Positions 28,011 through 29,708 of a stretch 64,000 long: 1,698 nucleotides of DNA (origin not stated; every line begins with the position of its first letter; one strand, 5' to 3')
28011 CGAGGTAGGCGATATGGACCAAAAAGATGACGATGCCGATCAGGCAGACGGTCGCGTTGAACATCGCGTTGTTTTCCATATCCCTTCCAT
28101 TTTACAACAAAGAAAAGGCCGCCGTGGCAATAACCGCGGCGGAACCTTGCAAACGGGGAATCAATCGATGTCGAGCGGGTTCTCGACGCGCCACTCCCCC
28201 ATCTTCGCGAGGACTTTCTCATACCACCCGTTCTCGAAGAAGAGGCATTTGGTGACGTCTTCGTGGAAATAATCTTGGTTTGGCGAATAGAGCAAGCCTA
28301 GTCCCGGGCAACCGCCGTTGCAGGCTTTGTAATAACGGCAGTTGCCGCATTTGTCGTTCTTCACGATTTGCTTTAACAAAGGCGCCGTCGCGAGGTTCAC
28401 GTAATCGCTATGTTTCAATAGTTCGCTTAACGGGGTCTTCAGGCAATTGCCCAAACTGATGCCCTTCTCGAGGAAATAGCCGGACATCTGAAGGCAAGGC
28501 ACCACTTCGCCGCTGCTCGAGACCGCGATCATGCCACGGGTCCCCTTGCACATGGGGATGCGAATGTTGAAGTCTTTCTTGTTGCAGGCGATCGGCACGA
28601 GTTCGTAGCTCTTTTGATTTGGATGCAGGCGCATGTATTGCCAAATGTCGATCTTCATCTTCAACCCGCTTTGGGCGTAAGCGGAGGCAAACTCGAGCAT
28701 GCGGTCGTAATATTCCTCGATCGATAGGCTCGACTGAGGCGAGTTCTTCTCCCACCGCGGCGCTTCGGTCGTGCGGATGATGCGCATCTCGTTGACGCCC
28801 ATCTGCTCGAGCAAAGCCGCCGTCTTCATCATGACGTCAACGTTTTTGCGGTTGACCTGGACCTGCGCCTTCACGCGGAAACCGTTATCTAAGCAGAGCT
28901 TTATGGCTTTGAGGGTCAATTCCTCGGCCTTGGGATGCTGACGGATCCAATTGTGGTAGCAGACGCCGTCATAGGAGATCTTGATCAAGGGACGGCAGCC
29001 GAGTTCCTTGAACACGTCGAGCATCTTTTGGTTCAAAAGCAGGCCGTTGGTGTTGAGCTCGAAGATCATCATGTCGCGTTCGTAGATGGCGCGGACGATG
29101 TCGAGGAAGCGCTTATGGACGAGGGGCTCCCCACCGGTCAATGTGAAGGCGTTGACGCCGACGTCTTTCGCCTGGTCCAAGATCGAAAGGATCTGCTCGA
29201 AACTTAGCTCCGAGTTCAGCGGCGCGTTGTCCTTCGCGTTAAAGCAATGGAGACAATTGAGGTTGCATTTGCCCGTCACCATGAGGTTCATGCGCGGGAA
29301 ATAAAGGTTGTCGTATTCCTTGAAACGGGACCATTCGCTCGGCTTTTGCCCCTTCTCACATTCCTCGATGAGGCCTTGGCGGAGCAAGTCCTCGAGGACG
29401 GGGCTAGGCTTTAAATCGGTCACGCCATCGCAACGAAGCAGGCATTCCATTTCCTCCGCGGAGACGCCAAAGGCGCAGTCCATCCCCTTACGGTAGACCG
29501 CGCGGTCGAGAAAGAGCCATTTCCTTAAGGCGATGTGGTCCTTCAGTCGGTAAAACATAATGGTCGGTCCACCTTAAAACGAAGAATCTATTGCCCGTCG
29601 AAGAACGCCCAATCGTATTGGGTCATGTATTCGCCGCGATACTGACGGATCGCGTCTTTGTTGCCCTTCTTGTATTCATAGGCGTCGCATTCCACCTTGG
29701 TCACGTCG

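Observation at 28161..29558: SPASM radical-SAM gene sandwiched between the response regulator and histidine kinase genes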

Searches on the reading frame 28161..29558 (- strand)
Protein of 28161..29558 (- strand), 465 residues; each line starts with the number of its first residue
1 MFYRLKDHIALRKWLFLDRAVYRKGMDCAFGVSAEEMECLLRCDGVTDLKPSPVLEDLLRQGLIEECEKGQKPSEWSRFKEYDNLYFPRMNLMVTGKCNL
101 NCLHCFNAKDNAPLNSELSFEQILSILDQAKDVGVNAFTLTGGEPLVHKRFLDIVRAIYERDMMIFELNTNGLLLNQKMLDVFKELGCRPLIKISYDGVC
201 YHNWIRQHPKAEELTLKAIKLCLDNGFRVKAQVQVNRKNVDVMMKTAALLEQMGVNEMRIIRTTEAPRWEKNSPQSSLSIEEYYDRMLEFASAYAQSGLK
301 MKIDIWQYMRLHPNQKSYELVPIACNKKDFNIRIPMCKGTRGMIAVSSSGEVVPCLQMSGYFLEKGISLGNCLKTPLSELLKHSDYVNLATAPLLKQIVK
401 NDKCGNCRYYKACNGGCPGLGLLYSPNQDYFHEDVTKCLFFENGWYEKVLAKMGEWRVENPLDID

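Call 6: search_protein_families(library=pfam, proteins=[window:28161-29558:-], max_evalue=0.01)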
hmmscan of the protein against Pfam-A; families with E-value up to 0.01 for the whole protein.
window:28161-29558:- (465 aa): 3 families
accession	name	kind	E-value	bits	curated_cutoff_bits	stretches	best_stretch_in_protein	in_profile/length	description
PF04055.27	Radical_SAM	-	2.2e-20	73.9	29.5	1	94-229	3-143/166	Radical SAM superfamily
PF13353.11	Fer4_12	-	1.7e-07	32.1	22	1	89-163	7-82/137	4Fe-4S single cluster domain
PF13186.11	SPASM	-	3e-07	31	21.5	1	337-407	1-66/67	Iron-sulfur cluster-binding domain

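Call 7: search_protein_families(library=ncbifam, proteins=[window:28161-29558:-], max_evalue=0.01)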
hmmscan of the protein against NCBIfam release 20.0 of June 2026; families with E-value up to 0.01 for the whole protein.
window:28161-29558:- (465 aa): 86 families (the best 25 are shown)
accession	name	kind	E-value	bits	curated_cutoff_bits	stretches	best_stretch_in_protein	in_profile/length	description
TIGR04545.1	rSAM_ahbD_hemeb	equivalog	1.1e-32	113.8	500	1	94-434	6-332/339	heme b synthase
TIGR04546.1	rSAM_ahbC_deAc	equivalog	2.4e-25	89.2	650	2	90-256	41-206/390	12,18-didecarboxysiroheme deacetylase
TIGR04051.1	rSAM_NirJ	equivalog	3.7e-25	88.6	515.45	1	95-273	9-186/354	heme d1 biosynthesis radical SAM protein NirJ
TIGR04250.1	SCM_rSAM_ScmE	equivalog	1.6e-24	86.5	400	1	90-435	5-345/358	SynChlorMet cassette radical SAM/SPASM protein ScmE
TIGR02668.1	moaA_archaeal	equivalog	1.6e-23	83.1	325.25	1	91-300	13-223/303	GTP 3',8-cyclase MoaA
TIGR04053.2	TIGR04053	equivalog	3.9e-23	82.3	395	1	94-416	14-344/366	TIGR04053 family radical SAM/SPASM domain-containing protein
TIGR04054.1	rSAM_NirJ1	equivalog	5.3e-23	81.3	650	1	93-416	41-361/387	putative heme d1 biosynthesis radical SAM protein NirJ1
TIGR04133.1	rSAM_w_lipo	hypoth_equivalog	5.7e-23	81.4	425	1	94-293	30-230/350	TIGR04133 family radical SAM/SPASM protein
TIGR04251.1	SCM_rSAM_ScmF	equivalog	6e-22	78.5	400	1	92-318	8-237/353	SynChlorMet cassette radical SAM/SPASM protein ScmF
TIGR04055.1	rSAM_NirJ2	equivalog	1.4e-21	77.4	500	1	94-440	6-324/326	putative heme d1 biosynthesis radical SAM protein NirJ2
TIGR04347.1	pseudo_SAM_Halo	equivalog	1.5e-21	77.1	525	1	92-260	42-209/390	TIGR04347 family pseudo-SAM/SPASM protein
TIGR04317.1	W_rSAM_matur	equivalog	1.5e-21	76.9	380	1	92-261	8-182/349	tungsten cofactor oxidoreductase radical SAM maturase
TIGR02666.1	moaA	equivalog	3.3e-21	75.6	284.05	1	91-359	13-281/336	GTP 3',8-cyclase MoaA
NF045574.1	sacti_mat_StsB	exception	9.8e-21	74.1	625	1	93-268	101-274/466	StsB family radical SAM/SPASM domain sactipeptide maturase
NF041298.1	rSAM_mat_DynA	equivalog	6.9e-20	71.3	450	1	95-420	8-324/356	dynobactin maturation radical SAM/SPASM protein DynA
TIGR03942.1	sulfatase_rSAM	equivalog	1.7e-18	66.9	349.45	1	95-424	8-331/363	anaerobic sulfatase maturase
TIGR04403.1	rSAM_skfB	equivalog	2.2e-15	56.3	300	1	91-274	107-288/402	sporulation killing factor system radical SAM maturase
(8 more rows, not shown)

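Call 9: find_homologous_proteins(query=window:28161-29558:-)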
Query window:28161-29558:- (465 aa): 2033 proteins with E <= 0.001 among 7573 candidates; the best 120 are listed.
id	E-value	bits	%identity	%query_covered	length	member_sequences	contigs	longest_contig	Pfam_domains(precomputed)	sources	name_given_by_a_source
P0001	0.0e+0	1041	95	100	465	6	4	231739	PF13186.12,PF04055.28,PF13353.12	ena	-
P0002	1.2e-258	877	79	100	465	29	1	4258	PF13186.12,PF04055.28,PF13353.12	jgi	-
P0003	9.3e-256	867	78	100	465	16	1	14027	PF13186.12,PF04055.28,PF13353.12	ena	-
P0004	1.6e-254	863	77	100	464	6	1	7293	PF13186.12,PF04055.28,PF13353.12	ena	-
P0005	1.5e-251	853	77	100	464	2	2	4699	PF13186.12,PF04055.28,PF13353.12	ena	-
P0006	1.7e-251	853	76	100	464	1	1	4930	PF13186.12,PF04055.28,PF13353.12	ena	-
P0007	3.0e-251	852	76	100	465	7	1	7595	PF13186.12,PF04055.28,PF13353.12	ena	-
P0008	3.8e-251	852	77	100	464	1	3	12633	PF13186.12,PF04055.28,PF13353.12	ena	-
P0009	9.0e-251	851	75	100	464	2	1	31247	PF13186.12,PF04055.28,PF13353.12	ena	-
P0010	1.2e-250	850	76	100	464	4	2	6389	PF13186.12,PF04055.28,PF13353.12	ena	-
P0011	2.8e-250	849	76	100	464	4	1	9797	PF13186.12,PF04055.28,PF13353.12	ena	-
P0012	5.1e-250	848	75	100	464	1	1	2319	PF13186.12,PF04055.28,PF13353.12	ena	-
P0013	8.8e-250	847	74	100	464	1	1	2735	PF13186.12,PF04055.28,PF13353.12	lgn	-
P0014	1.1e-249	847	75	100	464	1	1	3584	PF13186.12,PF04055.28,PF13353.12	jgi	jgi:radical SAM protein with 4Fe4S-binding SPASM domain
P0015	1.3e-249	847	75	100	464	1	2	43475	PF13186.12,PF04055.28,PF13353.12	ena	-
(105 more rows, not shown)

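Call 11: find_related_loci(query=window:28161-29558:-, collection=genome_contigs, flank=10000)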
Query window:28161-29558:- (465 aa) in genome_contigs; peptide patterns used: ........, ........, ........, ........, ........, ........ (x = any residue, [..] = any of these).
81 stretches matched a pattern; 62 encode a relative of the query (tblastn E <= 1e-3); 62 distinct loci.
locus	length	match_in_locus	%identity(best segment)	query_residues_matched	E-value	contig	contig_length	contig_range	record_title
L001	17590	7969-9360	77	1-464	0e+0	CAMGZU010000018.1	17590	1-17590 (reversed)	MAG: uncultured Erysipelotrichaceae bacterium isolate SRR11784279_bin.55_metaWRAP_v1.3_MAG genome assembly, contig: ERZ1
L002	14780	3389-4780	77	1-464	0e+0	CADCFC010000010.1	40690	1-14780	MAG: uncultured Erysipelotrichaceae bacterium isolate RUG14596 genome assembly, contig: RUG14596_asm_10, whole genome sh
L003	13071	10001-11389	75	1-463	0e+0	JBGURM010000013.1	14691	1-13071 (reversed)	MAG: Bacilli bacterium isolate ruminal_MAG_116 ruminal_MAG_116_contig_0013, whole genome shotgun sequence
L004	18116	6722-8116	75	1-465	0e+0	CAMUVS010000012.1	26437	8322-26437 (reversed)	MAG TPA_asm: uncultured Bacillales bacterium isolate SRR11861928_bin.55_metaWRAP_v1.3_MAG genome assembly, contig: ERZ14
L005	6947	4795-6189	75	1-465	0e+0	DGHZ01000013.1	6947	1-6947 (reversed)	MAG TPA_asm: Bacillales bacterium UBA3835 UBA3835_contig_1372, whole genome shotgun sequence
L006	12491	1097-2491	75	1-465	0e+0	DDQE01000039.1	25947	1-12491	MAG TPA_asm: Bacillales bacterium UBA2450 UBA2450_contig_3668, whole genome shotgun sequence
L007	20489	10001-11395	75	1-465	0e+0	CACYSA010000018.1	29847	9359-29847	MAG: uncultured Erysipelotrichaceae bacterium isolate RUG12224 genome assembly, contig: RUG12224_asm_18, whole genome sh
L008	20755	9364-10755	75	1-464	0e+0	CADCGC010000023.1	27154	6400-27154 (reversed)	MAG: uncultured Erysipelotrichaceae bacterium isolate RUG14619 genome assembly, contig: RUG14619_asm_23, whole genome sh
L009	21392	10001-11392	74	1-464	0e+0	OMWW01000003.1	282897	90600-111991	uncultured Erysipelotrichaceae bacterium isolate RUG042 genome assembly, contig: scaffold_17, whole genome shotgun seque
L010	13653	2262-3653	75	1-464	0e+0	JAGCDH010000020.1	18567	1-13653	MAG: Bacilli bacterium isolate RGIG9687 Yak_Omasum-2__c582253, whole genome shotgun sequence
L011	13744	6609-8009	76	1-465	0e+0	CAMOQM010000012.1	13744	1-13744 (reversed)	MAG: uncultured Bacillales bacterium isolate SRR873606_bin.8_metaWRAP_v1.3_MAG genome assembly, contig: NODE_9772_length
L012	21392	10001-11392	75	1-464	0e+0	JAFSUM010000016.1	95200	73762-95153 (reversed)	MAG: Bacilli bacterium isolate RGIG3485 Goat_Rumen.Co__c775253, whole genome shotgun sequence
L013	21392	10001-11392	73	1-464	0e+0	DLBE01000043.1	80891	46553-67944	MAG TPA_asm: Bacillales bacterium UBA7029 UBA7029_contig_11179, whole genome shotgun sequence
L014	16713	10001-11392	74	1-464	0e+0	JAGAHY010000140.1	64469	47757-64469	MAG: Bacilli bacterium isolate RGIG8459 Water_deer_Abomasum.Co__c449658, whole genome shotgun sequence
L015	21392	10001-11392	73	1-464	0e+0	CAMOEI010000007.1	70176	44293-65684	MAG: uncultured Bacillales bacterium isolate SRR873606_bin.85_metaWRAP_v1.3_MAG genome assembly, contig: NODE_389_length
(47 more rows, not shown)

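Call 14: find_encoding_contigs(protein=P0001, flank=10000, max_places=4)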
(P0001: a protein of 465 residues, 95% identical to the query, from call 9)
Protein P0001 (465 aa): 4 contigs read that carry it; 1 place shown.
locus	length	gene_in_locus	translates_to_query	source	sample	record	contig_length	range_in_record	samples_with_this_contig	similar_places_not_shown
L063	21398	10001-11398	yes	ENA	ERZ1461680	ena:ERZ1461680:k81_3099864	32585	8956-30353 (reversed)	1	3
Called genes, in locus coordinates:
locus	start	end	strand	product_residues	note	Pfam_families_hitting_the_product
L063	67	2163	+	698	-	PF03572:Peptidase_S41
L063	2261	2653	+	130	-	-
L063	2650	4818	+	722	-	PF03412:Peptidase_C39, PF12385:Peptidase_C70 (weak), PF13529:Peptidase_C39_2, PF00664:ABC_membrane, PF00005:ABC_tran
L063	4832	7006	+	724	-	PF00664:ABC_membrane, PF00005:ABC_tran, PF02463:SMC_N (faint)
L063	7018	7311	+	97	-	PF01740:STAS, PF13466:STAS_2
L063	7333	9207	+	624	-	PF07228:SpoIIE, PF13581:HATPase_c_2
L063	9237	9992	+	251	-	PF00072:Response_reg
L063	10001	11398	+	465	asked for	PF13353:Fer4_12 (weak), PF04055:Radical_SAM, PF13186:SPASM (weak)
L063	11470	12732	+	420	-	PF06580:His_kinase, PF02518:HATPase_c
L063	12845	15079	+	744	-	PF03572:Peptidase_S41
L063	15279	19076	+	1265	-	PF00990:GGDEF, PF08447:PAS_3 (faint), PF00990:GGDEF, PF00563:EAL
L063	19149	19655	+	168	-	-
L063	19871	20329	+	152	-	PF06094:GGACT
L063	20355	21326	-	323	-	PF00990:GGDEF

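Call 19: search_solved_structures(query=window:28161-29558:-, max_evalue=0.001, show_alignments=2)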
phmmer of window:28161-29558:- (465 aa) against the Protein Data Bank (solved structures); distinct sequences matched with E-value up to 0.001: 14.
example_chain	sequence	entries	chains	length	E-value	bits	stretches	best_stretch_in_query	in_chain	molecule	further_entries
6efn_A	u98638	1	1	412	9.4e-10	40.9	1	89-282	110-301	Sporulation killing factor maturation protein SkfB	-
7tol_A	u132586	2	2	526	2.6e-08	36.2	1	91-227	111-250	glycerol dibiphytanyl glycerol tetraether - macrocyclic archaeol synthase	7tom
5v1q_A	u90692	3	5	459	2.9e-07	32.7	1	77-436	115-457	Radical SAM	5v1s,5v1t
1tv7_A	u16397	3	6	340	3.3e-07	32.6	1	90-237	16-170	Molybdenum cofactor biosynthesis protein A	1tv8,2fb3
7vob_C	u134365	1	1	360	4e-07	32.3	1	95-259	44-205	Cytosylglucuronate decarboxylase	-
7voc_C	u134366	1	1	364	4.1e-07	32.2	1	95-259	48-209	Cytosylglucuronate decarboxylase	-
2fb2_A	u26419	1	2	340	4.9e-07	32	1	90-237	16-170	Molybdenum cofactor biosynthesis protein A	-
8wm2_A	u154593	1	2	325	9.9e-07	31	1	85-188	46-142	Fe-S radical SAM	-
6y1x_A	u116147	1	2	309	9.9e-05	24.4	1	79-239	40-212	Radical SAM domain protein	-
9dgw_A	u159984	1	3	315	0.00071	21.6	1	90-180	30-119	Radical SAM core domain-containing protein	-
9dfw_A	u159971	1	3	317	0.00072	21.5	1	90-180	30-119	Radical SAM core domain-containing protein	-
8ai6_A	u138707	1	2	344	0.00094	21.2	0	84-197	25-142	Putative peptide biosynthesis protein YydG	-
8ai1_A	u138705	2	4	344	0.00095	21.1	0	84-197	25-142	Putative peptide biosynthesis protein YydG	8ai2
8ai3_A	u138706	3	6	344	0.00095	21.1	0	84-197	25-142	Putative peptide biosynthesis protein YydG | Radical SAM core domain-containing protein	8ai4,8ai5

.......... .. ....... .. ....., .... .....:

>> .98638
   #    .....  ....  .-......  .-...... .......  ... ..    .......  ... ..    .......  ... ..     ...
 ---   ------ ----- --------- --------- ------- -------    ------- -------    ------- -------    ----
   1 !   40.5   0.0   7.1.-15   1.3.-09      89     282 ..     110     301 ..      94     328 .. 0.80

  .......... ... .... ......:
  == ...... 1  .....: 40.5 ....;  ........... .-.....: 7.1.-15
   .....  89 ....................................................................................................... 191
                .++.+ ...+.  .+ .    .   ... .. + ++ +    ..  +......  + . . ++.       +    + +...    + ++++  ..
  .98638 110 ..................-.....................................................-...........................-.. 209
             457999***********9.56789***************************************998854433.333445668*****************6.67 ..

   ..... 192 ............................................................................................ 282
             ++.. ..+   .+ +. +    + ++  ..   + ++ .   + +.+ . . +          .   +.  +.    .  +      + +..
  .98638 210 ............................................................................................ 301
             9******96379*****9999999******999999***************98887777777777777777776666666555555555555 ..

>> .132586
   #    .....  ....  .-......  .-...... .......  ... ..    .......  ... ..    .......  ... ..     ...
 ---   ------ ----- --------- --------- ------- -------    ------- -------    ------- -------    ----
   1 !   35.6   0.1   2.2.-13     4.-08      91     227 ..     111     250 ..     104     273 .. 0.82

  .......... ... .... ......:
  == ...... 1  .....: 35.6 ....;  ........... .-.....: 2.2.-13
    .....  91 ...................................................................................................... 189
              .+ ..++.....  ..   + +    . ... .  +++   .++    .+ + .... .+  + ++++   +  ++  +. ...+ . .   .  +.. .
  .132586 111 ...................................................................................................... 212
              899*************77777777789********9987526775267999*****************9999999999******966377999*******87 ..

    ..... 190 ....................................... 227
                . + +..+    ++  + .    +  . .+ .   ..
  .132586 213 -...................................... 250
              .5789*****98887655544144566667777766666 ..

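Call 36: predict_structure(alignment_id=A2)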
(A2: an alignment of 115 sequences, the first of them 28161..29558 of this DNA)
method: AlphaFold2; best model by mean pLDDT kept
length: 465 residues; sequences in the alignment: 115
mean_pLDDT: 93.2   pTM: 0.91
mean pLDDT of the five models: 93.2, 92.2, 92.2, 91.0, 90.9
residues with pLDDT >= 90: 380; 70-90: 74; 50-70: 4; < 50: 7
segments of 3 or more residues with pLDDT < 50: 107-113
pLDDT, mean of each block of 10 residues (from residue 1): 97 94 94 97 97 97 97 95 95 91 62 73 98 97 93 98 97 96 98 96 92 97 98 96 98 98 83 90 98 98 97 98 91 86 90 88 87 97 92 94 95 90 87 94 97 97 90
secondary structure, 60 per line:
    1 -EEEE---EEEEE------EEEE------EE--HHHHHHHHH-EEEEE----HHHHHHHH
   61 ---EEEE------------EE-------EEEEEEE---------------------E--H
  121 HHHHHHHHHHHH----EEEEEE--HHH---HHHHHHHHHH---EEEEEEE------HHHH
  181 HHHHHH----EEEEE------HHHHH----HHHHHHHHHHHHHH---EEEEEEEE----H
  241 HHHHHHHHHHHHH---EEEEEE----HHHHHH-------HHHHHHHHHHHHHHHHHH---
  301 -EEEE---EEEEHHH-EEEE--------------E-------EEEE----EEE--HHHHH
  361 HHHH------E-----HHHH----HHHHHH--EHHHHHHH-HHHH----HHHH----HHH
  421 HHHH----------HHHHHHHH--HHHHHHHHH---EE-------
elements in order: E2-5 E9-13 E20-23 H34-42 E44-48 H53-60 E64-67 E89-95 H120-132 E137-142 H151-160 E164-170 H177-186 E191-195 H202-206 H211-224 E228-235 H240-253 E257-262 H267-272 H280-297 E302-305 E309-312 E317-320 E343-346 E351-353 H356-364 H377-380 H385-390 H394-400 H402-405 H410-413 H418-424 H435-442 H445-453

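Call 39: fold_search(model_id=the predicted structure, library=pdb)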
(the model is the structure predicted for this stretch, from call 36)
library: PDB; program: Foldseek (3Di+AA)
matches with E <= 10: 1782; with E <= 0.001: 220
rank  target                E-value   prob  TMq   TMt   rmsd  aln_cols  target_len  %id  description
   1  5v1t_A                2.1e-17  1.00  0.61  0.64   6.5       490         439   13  Crystal structure of Streptococcus suis SuiB bound to precursor peptide SuiA (released 2017-08-30)
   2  6efn                  1.1e-16  1.00  0.52  0.62   7.8       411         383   17  Structure of a RiPP maturase, SkfB (released 2018-10-24)
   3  5v1s_A                1.2e-15  1.00  0.60  0.65   7.7       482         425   14  Crystal structure of Streptococcus suis SuiB bound to S-adenosylmethionine (released 2017-08-30)
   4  5v1q_B                1.7e-15  1.00  0.61  0.64   6.8       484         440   14  Crystal structure of Streptococcus suis SuiB (released 2017-08-30)
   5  5v1q_A                2.2e-15  1.00  0.61  0.65   7.8       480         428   13  Crystal structure of Streptococcus suis SuiB (released 2017-08-30)
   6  5v1s_B                2.3e-15  1.00  0.62  0.66   6.3       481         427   14  Crystal structure of Streptococcus suis SuiB bound to S-adenosylmethionine (released 2017-08-30)
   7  4k36_A                2.8e-14  1.00  0.55  0.65   5.4       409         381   17  His6 tagged anSMEcpe with bound AdoMet (released 2013-05-08)
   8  4k36_B                4.6e-14  1.00  0.55  0.69   5.1       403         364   17  His6 tagged anSMEcpe with bound AdoMet (released 2013-05-08)
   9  4k39_A                5.1e-14  1.00  0.54  0.67   5.4       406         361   17  Native anSMEcpe with bound AdoMet and Cp18Cys peptide (released 2013-05-08)
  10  4k37_A                5.8e-14  1.00  0.56  0.70   5.3       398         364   16  Native anSMEcpe with bound AdoMet (released 2013-05-08)
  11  4k38_B                7.8e-14  1.00  0.56  0.69   5.0       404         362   16  Native anSMEcpe with bound AdoMet and Kp18Cys peptide (released 2013-05-08)
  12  7vob                  1.6e-13  1.00  0.41  0.56   7.9       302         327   16  The crystal structure of a Radical SAM Enzyme BlsE involved in the Biosynthesis of Blasticidin S (released 2022-05-04)
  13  4k39_B                1.8e-13  1.00  0.56  0.71   5.0       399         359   18  Native anSMEcpe with bound AdoMet and Cp18Cys peptide (released 2013-05-08)
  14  4k38_A                1.8e-13  1.00  0.55  0.68   5.3       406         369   16  Native anSMEcpe with bound AdoMet and Kp18Cys peptide (released 2013-05-08)
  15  4k37_B                2.2e-13  1.00  0.57  0.70   5.0       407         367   17  Native anSMEcpe with bound AdoMet (released 2013-05-08)
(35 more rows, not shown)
